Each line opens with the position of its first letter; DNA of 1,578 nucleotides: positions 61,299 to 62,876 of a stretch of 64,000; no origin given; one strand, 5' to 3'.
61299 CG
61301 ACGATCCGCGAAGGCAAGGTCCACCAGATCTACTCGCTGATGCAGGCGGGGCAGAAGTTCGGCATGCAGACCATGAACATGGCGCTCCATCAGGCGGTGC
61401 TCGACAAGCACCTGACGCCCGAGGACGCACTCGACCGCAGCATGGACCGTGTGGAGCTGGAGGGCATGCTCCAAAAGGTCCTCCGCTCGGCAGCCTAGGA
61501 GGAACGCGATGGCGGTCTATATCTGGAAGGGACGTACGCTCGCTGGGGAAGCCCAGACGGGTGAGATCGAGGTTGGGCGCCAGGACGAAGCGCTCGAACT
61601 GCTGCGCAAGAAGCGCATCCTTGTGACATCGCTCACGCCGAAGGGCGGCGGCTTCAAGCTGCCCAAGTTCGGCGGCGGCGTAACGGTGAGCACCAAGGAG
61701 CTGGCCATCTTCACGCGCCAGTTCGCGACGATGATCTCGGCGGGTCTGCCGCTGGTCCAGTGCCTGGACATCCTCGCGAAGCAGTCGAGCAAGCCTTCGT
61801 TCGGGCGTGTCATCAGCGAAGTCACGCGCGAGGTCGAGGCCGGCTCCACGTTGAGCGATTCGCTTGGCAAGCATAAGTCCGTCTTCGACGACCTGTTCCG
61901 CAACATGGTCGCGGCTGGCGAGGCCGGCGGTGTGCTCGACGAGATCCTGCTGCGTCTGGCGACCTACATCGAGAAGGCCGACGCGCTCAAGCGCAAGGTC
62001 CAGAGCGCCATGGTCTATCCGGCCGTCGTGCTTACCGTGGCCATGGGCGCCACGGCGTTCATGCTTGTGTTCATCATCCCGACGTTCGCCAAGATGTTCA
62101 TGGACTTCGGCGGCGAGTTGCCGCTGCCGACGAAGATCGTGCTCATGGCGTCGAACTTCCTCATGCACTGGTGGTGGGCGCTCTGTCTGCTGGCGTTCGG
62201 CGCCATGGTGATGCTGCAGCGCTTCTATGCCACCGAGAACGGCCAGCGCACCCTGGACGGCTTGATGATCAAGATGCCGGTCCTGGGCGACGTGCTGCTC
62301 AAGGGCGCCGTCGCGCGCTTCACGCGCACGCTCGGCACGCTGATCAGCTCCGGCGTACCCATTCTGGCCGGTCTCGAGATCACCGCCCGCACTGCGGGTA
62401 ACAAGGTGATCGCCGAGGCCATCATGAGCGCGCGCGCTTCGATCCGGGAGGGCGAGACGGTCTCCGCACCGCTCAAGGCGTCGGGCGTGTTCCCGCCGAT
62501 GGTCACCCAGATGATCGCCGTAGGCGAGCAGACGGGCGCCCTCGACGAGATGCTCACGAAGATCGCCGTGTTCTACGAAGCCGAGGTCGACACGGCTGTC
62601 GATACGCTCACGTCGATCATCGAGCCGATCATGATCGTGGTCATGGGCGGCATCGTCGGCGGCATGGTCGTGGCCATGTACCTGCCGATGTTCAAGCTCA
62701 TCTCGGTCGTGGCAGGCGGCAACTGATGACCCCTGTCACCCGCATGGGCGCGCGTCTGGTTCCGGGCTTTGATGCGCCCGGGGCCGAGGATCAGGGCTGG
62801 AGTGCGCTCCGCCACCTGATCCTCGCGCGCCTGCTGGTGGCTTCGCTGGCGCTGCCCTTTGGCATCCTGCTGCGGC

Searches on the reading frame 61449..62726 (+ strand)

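Call 67: search_protein_families(library=pfam, proteins=[window:61449-62726:+], max_evalue=0.00001)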
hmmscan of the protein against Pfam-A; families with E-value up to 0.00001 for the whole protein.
window:61449-62726:+ (425 aa): 1 family
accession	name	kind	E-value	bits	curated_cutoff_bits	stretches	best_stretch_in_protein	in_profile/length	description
PF00482.28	T2SSF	-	6.6e-71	236.6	25.2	2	88-211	1-125/125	Type II secretion system (T2SS), protein F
